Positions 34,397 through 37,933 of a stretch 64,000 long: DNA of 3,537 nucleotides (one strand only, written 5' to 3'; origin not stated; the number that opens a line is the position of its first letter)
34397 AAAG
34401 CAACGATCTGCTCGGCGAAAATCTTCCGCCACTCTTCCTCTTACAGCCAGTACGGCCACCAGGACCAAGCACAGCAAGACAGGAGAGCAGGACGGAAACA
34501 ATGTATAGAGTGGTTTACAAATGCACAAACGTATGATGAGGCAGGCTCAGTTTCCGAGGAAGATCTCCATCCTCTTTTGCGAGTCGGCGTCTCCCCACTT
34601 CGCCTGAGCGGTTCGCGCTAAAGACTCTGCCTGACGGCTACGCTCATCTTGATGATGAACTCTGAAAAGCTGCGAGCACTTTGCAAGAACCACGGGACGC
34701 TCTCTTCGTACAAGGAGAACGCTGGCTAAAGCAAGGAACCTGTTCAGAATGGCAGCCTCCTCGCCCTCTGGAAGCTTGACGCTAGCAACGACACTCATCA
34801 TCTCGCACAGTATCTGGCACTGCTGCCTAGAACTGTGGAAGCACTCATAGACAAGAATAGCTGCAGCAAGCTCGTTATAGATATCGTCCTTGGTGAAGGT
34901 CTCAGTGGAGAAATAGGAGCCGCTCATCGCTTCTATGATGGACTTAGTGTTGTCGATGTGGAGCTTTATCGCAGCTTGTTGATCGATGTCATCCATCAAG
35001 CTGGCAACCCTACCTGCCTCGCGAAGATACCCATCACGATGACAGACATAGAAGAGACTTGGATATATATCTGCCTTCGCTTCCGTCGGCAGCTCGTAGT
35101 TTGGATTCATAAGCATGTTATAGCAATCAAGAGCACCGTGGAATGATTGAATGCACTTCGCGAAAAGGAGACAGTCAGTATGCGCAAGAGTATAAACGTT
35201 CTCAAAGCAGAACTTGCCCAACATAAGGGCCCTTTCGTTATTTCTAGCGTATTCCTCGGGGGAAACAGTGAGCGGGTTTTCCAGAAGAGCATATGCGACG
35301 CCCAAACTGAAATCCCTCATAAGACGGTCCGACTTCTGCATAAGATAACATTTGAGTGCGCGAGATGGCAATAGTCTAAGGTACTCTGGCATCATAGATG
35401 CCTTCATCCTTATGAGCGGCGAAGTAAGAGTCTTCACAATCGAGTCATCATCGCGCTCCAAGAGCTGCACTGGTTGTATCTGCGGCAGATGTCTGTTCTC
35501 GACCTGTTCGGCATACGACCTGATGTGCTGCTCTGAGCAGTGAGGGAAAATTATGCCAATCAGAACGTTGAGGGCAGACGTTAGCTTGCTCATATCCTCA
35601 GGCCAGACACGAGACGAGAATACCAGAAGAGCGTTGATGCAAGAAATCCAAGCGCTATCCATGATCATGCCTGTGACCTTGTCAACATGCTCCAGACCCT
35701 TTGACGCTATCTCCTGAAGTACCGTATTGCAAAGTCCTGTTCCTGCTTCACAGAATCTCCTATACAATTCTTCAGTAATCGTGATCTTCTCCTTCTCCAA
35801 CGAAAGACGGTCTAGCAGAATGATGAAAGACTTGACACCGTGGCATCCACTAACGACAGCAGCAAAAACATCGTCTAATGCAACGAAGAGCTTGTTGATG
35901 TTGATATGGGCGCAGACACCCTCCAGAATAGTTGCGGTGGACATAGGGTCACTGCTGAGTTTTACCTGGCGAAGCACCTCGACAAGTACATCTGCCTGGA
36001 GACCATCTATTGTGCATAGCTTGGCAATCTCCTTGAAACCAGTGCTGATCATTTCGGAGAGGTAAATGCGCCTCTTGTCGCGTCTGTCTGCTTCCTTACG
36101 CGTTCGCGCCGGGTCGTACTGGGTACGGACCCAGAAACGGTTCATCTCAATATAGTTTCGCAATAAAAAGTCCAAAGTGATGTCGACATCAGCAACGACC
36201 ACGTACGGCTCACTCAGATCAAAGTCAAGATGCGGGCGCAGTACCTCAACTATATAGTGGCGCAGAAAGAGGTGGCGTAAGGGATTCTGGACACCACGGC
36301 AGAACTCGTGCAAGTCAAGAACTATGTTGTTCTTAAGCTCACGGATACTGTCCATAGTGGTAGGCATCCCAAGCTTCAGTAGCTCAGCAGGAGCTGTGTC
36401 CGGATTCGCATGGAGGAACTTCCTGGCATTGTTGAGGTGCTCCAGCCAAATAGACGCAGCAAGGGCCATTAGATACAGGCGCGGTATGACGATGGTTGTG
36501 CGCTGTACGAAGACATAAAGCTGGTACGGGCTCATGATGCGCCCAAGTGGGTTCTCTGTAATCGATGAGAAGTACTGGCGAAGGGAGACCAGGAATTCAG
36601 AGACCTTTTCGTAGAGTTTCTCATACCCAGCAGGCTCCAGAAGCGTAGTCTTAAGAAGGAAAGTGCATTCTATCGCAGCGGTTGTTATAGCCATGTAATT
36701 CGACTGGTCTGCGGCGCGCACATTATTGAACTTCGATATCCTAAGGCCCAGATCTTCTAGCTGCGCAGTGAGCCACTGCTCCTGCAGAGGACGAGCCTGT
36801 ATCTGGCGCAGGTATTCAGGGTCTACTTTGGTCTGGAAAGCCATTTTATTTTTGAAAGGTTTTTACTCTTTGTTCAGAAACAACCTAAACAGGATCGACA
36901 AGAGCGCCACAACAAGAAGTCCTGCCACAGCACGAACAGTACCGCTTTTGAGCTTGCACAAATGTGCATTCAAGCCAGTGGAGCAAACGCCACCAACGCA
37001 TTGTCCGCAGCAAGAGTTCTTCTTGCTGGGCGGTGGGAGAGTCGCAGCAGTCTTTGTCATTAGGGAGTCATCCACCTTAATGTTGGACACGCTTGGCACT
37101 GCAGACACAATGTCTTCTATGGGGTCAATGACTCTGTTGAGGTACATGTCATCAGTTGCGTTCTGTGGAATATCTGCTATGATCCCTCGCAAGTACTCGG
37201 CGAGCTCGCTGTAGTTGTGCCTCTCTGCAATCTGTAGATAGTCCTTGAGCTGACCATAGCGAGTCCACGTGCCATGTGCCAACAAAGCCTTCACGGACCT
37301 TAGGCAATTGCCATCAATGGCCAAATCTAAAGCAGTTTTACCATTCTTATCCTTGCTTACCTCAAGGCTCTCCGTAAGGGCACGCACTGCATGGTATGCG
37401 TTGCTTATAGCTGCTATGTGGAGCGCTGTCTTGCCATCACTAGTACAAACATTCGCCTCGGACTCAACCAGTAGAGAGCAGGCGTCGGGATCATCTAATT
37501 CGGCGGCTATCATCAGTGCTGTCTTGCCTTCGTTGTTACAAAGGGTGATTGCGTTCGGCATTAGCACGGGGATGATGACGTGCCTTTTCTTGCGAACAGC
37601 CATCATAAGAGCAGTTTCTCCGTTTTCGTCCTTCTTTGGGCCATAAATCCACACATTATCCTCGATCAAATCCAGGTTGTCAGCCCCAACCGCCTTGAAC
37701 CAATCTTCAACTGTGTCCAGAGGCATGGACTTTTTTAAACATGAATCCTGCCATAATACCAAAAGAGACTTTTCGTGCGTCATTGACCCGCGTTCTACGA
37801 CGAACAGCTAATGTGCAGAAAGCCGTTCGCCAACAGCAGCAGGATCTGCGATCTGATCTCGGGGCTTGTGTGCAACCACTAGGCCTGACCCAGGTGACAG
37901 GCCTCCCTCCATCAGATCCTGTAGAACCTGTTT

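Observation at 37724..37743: Two divergent genes are separated by only 14 bp of A/T, likely a minimal bidirectional initiator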

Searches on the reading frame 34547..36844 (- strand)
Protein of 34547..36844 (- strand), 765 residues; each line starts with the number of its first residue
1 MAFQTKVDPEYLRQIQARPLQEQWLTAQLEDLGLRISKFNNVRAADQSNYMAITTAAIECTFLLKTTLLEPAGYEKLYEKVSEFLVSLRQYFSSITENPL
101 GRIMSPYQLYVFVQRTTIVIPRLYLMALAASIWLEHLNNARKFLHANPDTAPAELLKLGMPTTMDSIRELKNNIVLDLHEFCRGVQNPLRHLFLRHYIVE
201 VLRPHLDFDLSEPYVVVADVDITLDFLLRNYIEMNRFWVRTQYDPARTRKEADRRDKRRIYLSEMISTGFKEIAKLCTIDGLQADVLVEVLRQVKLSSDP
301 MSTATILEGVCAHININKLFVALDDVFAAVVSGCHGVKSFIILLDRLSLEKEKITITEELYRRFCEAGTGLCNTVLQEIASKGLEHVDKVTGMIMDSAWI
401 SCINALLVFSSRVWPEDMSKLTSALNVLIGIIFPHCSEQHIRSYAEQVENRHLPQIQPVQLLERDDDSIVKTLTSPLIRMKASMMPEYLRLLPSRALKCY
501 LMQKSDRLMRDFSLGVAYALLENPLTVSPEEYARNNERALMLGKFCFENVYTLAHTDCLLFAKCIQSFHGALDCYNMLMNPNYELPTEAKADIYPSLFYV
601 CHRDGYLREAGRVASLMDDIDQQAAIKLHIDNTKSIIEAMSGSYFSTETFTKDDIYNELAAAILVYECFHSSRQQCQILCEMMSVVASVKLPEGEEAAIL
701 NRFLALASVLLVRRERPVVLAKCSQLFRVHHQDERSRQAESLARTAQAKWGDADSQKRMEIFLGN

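Call 44: find_homologous_proteins(query=window:34547-36844:-, max_evalue=1e-10)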
Query window:34547-36844:- (765 aa): 11 proteins with E <= 1e-10 among 8000 candidates.
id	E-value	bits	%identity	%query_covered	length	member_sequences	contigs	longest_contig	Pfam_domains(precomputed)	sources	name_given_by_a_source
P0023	0.0e+0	1667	96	100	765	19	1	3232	PF03635.24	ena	-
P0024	0.0e+0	1262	70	99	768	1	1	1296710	PF03635.24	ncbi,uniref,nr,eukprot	ncbi:Vacuolar protein sorting 35 [Giardia muris]|uniref:Vacuolar protein sorting 35 n=1 Tax=Giardia 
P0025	1.3e-16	78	30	36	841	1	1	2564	PF03635.24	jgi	-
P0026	3.4e-16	77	27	43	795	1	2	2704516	PF03635.24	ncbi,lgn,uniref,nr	ncbi:hypothetical protein LSTR_LSTR007648 [Laodelphax striatellus]|uniref:Vacuolar protein sorting-a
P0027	2.0e-15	74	29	33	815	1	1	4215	PF03635.24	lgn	-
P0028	4.9e-15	73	28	38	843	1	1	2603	PF03635.24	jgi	-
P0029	1.6e-14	71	30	32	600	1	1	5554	PF03635.24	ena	-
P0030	1.1e-13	69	27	37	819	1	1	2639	PF03635.24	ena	-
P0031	1.2e-13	68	30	26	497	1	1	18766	PF27614.1,PF03635.24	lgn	-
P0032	1.7e-11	61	30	27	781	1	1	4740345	PF03635.24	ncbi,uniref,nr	ncbi:hypothetical protein RvY_09543 [Ramazzottius varieornatus]|uniref:Vacuolar protein sorting-asso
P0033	3.2e-11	60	28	33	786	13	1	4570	PF03635.24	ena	-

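Call 45: find_encoding_contigs(protein=P0024, flank=8000, max_places=2)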
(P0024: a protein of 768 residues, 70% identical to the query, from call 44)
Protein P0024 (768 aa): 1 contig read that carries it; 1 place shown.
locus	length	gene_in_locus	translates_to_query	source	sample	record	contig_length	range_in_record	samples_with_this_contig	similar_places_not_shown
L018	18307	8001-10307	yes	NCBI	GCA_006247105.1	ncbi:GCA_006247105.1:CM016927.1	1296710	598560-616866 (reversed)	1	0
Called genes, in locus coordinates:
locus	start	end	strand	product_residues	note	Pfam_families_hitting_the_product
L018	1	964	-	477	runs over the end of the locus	PF21236:OB_PRS7, PF00004:AAA, PF17862:AAA_lid_3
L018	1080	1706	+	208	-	PF08577:PI31_Prot_C (faint)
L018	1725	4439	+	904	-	-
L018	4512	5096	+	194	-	PF01191:RNA_pol_Rpb5_C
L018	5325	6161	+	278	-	PF01873:eIF-5_eIF-2B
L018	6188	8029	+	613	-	-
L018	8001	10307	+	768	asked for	PF03635:Vps35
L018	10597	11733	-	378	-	-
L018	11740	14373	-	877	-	-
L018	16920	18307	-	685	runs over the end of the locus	PF03302:VSP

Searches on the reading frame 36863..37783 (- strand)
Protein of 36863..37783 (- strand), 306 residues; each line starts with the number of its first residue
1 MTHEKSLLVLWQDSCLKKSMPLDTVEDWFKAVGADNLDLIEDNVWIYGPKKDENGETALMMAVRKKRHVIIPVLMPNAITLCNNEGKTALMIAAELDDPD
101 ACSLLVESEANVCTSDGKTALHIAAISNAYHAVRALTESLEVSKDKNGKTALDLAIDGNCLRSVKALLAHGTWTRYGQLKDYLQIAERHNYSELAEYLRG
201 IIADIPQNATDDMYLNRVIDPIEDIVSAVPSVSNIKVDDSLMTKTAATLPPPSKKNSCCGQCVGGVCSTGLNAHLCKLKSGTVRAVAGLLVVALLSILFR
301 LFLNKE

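Call 6: find_encoding_contigs(protein=window:36863-37726:-, flank=3000, max_places=6)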
Protein window:36863-37726:- (287 aa): 23 contigs read that carry it; 6 places shown.
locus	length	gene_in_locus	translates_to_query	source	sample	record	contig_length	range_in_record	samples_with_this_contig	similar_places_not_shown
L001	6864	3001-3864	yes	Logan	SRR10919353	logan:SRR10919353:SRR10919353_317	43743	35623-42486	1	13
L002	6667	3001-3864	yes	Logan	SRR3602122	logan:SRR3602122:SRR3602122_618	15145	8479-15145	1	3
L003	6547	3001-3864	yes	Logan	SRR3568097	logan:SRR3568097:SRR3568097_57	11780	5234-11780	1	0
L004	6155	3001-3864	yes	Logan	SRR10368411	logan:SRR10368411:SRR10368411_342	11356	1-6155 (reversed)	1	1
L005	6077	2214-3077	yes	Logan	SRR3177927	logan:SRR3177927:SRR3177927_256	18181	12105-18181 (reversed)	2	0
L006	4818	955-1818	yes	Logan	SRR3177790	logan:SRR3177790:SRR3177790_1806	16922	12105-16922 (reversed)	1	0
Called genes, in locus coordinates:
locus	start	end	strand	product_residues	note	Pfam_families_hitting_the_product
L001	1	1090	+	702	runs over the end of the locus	-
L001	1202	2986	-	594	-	-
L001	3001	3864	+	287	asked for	PF12796:Ank_2, PF13637:Ank_4 (faint), PF00023:Ank (faint), PF13606:Ank_3 (faint), PF13857:Ank_5 (faint), PF12796:Ank_2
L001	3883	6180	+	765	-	PF03635:Vps35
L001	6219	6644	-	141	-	-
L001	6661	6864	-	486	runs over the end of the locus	?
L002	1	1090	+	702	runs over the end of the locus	-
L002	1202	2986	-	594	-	-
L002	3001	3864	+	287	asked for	PF12796:Ank_2, PF13637:Ank_4 (faint), PF00023:Ank (faint), PF13606:Ank_3 (faint), PF13857:Ank_5 (faint), PF12796:Ank_2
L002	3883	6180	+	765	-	PF03635:Vps35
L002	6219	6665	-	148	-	?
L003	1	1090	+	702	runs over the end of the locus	-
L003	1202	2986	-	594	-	-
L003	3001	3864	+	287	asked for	PF12796:Ank_2, PF13637:Ank_4 (faint), PF00023:Ank (faint), PF13606:Ank_3 (faint), PF13857:Ank_5 (faint), PF12796:Ank_2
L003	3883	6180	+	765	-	PF03635:Vps35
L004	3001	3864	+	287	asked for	PF12796:Ank_2, PF13637:Ank_4 (faint), PF00023:Ank (faint), PF13606:Ank_3 (faint), PF13857:Ank_5 (faint), PF12796:Ank_2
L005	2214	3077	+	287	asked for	PF12796:Ank_2, PF13637:Ank_4 (faint), PF00023:Ank (faint), PF13606:Ank_3 (faint), PF13857:Ank_5 (faint), PF12796:Ank_2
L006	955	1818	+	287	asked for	PF12796:Ank_2, PF13637:Ank_4 (faint), PF00023:Ank (faint), PF13606:Ank_3 (faint), PF13857:Ank_5 (faint), PF12796:Ank_2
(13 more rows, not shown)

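Call 7: find_encoding_contigs(protein=window:36863-37783:-, flank=3000, max_places=6)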
Protein window:36863-37783:- (306 aa): 1 contig read that carries it; 1 place shown.
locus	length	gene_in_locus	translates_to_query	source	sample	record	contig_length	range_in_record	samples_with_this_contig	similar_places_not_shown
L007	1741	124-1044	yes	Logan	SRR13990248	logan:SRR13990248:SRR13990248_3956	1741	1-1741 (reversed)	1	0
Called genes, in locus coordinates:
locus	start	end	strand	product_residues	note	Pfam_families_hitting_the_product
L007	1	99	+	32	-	?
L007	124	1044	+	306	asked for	PF13637:Ank_4 (faint), PF12796:Ank_2, PF00023:Ank (faint), PF13606:Ank_3 (faint), PF13857:Ank_5 (faint), PF12796:Ank_2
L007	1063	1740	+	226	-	?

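Call 48: search_protein_families(library=pfam, proteins=[window:36866-37726:-], max_evalue=0.1)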
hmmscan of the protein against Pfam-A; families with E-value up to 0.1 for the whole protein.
window:36866-37726:- (287 aa): 5 families
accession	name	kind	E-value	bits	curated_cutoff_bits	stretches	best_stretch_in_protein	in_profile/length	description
PF12796.13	Ank_2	-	2.1e-23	83.1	27.3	2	79-152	9-83/90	Ankyrin repeats (3 copies)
PF00023.36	Ank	-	2e-15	56.5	21.1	2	67-95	2-30/33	Ankyrin repeat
PF13606.12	Ank_3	-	2.2e-13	49.3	22.3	1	97-119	1-23/30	Ankyrin repeat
PF13637.12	Ank_4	-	1.6e-10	41.4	22.7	1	72-117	2-49/50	Ankyrin repeats (many copies)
PF13857.12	Ank_5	-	3.6e-10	40.4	27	3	64-105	13-56/56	Ankyrin repeats (many copies)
